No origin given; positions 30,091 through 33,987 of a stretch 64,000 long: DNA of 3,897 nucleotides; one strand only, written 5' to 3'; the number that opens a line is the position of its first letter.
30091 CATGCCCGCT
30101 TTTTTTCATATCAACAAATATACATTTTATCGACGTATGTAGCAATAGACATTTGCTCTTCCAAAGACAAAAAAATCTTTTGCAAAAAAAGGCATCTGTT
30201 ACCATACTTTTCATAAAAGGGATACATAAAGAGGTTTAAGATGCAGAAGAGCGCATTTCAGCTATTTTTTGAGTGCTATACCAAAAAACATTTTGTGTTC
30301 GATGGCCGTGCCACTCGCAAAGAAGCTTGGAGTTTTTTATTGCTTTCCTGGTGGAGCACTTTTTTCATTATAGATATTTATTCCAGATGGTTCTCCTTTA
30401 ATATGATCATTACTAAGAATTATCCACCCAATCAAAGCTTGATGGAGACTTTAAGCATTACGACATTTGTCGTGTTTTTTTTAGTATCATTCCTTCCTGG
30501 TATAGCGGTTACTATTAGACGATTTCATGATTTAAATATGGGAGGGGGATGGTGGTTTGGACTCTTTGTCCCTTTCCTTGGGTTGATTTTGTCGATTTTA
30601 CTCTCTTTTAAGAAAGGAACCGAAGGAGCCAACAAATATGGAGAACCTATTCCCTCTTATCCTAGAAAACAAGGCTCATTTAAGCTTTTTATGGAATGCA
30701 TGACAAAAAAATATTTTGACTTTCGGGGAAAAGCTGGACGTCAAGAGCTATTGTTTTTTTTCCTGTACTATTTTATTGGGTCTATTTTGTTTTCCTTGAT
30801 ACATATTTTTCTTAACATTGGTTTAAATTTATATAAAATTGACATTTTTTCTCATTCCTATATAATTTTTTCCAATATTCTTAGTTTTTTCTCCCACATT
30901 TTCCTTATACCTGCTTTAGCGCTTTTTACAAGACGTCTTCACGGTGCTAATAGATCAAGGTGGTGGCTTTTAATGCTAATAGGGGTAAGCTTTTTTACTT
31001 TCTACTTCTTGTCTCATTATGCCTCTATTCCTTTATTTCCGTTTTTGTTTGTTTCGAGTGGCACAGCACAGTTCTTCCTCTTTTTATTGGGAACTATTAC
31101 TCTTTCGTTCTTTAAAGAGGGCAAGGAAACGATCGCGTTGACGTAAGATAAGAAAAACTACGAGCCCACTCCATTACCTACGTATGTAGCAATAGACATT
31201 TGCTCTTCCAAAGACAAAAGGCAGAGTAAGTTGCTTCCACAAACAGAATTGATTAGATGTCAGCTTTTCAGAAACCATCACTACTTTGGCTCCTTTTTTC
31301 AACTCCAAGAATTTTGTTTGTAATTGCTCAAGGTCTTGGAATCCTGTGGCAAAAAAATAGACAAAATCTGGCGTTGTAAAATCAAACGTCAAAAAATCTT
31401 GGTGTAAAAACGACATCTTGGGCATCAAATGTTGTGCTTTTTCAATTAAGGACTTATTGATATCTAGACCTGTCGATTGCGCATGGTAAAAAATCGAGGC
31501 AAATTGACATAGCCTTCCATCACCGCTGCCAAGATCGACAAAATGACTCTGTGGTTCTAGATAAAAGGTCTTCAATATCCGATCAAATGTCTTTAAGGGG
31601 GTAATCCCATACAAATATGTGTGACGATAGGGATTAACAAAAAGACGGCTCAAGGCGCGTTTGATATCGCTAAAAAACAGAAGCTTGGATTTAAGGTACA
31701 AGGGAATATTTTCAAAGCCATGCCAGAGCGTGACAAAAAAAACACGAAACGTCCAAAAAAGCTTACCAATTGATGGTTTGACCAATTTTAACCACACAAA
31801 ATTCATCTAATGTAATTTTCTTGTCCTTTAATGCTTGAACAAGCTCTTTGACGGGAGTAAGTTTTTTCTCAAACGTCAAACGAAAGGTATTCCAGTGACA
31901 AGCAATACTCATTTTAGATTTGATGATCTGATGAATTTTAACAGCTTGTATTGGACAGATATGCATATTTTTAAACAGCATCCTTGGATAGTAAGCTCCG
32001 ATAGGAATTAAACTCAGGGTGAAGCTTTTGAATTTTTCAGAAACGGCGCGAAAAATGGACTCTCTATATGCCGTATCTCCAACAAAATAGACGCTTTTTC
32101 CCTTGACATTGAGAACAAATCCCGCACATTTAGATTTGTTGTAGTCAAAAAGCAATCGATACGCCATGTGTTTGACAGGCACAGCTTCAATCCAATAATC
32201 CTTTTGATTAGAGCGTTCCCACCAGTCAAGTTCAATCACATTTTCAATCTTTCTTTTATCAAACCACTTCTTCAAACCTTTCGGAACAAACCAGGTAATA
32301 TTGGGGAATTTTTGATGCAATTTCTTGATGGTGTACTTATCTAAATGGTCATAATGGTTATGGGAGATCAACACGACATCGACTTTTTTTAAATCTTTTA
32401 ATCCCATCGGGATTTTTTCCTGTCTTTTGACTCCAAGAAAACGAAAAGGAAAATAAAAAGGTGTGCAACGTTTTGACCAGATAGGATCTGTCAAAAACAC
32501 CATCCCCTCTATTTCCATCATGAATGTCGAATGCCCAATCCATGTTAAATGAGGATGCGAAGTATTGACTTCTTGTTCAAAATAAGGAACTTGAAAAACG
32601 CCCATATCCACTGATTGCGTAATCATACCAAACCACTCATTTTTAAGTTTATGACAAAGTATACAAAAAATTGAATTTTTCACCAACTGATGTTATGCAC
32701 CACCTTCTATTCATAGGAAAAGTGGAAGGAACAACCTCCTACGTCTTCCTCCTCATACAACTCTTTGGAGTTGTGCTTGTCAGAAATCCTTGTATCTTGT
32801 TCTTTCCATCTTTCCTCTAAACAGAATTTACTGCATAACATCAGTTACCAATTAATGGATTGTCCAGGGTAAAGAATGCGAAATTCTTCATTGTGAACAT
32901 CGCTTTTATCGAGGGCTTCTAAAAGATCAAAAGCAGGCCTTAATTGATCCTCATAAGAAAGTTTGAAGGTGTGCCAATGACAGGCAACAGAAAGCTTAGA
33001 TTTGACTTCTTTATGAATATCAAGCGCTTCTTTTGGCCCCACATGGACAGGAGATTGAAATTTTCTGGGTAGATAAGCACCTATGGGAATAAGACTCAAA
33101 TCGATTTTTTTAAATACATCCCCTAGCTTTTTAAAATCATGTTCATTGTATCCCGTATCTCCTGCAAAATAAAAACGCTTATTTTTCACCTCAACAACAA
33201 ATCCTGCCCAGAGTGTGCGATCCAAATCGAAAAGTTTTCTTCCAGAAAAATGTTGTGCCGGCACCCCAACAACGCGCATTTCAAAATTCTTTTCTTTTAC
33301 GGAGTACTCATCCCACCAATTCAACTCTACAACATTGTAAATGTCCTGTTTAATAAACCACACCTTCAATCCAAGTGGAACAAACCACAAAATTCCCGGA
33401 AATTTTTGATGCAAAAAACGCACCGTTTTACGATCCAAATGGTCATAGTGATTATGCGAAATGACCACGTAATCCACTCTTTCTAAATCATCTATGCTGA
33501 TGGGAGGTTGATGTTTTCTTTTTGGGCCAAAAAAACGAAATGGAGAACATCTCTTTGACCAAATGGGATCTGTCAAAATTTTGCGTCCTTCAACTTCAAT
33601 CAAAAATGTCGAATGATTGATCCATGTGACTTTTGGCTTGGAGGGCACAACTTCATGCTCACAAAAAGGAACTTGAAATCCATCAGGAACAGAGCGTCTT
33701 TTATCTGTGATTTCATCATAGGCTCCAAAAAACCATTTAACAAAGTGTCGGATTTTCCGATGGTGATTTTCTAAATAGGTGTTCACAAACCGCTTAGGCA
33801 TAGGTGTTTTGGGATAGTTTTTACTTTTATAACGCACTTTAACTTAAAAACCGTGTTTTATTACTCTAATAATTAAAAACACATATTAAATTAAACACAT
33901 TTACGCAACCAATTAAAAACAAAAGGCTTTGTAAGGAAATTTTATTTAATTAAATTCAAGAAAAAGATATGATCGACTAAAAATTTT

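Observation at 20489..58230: High-density ~158-bp MITE family (7 copies) with TIRs and 7-8 bp target-site duplications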

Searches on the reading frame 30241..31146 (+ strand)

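Call 79: search_protein_families(library=pfam, proteins=[window:30241-31146:+], max_evalue=0.00001)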
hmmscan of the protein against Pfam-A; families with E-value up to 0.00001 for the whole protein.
window:30241-31146:+ (301 aa): 1 family
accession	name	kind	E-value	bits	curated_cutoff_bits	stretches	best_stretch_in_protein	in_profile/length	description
PF05656.20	DUF805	-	5.3e-35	120.7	25.7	2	18-135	2-111/111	Protein of unknown function (DUF805)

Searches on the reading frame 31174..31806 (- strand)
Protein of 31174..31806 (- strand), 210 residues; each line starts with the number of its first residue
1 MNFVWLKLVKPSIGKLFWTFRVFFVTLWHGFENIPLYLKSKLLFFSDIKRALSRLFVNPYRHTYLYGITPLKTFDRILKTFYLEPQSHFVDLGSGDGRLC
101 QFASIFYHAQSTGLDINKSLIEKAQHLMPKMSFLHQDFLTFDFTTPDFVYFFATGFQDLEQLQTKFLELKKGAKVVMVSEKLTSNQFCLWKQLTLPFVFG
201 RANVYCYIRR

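Call 80: search_protein_families(library=pfam, proteins=[window:31174-31806:-], max_evalue=0.00001)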
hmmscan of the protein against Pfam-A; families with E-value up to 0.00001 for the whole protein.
window:31174-31806:- (210 aa): 2 families
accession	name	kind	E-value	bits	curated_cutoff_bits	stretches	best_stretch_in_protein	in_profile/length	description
PF08123.19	DOT1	-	8.2e-08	32.5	23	1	64-128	21-86/205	Histone methylation protein DOT1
PF13649.12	Methyltransf_25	-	8.2e-07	30.1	27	1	90-160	2-78/97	Methyltransferase domain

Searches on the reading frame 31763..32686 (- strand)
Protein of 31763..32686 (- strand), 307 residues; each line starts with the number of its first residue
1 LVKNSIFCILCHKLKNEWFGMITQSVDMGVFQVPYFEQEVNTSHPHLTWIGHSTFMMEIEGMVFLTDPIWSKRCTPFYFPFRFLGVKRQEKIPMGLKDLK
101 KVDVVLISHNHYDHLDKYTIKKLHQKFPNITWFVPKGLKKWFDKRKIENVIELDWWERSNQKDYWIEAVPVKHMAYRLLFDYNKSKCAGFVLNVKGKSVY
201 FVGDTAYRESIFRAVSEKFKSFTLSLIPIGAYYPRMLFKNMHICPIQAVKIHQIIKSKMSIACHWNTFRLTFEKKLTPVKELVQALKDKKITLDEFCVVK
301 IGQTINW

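Call 10: search_protein_families(library=ncbifam, proteins=[window:31763-32686:-])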
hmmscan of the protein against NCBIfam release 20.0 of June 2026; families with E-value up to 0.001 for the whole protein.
window:31763-32686:- (307 aa): 1 family
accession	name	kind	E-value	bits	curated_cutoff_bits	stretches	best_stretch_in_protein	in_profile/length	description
NF001911.0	PRK00685.1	equivalog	6e-19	68.4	144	1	46-272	2-201/228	metal-dependent hydrolase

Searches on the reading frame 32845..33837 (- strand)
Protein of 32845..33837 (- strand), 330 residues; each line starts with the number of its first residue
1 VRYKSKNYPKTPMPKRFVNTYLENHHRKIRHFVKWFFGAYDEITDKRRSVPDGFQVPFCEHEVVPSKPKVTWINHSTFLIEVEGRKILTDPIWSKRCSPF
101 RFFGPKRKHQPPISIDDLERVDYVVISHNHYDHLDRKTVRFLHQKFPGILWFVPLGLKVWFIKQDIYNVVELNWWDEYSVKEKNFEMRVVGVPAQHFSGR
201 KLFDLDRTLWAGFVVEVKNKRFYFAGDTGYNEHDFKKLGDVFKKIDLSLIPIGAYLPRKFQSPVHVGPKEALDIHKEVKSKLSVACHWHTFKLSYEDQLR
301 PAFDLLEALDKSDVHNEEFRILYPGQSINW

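Call 10: search_protein_families(library=ncbifam, proteins=[window:32845-33837:-])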
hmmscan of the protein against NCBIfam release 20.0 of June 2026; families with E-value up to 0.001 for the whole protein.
window:32845-33837:- (330 aa): 1 family
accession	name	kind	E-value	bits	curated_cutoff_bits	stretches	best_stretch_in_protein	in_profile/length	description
NF001911.0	PRK00685.1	equivalog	1.1e-19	70.9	144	1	69-296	2-202/228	metal-dependent hydrolase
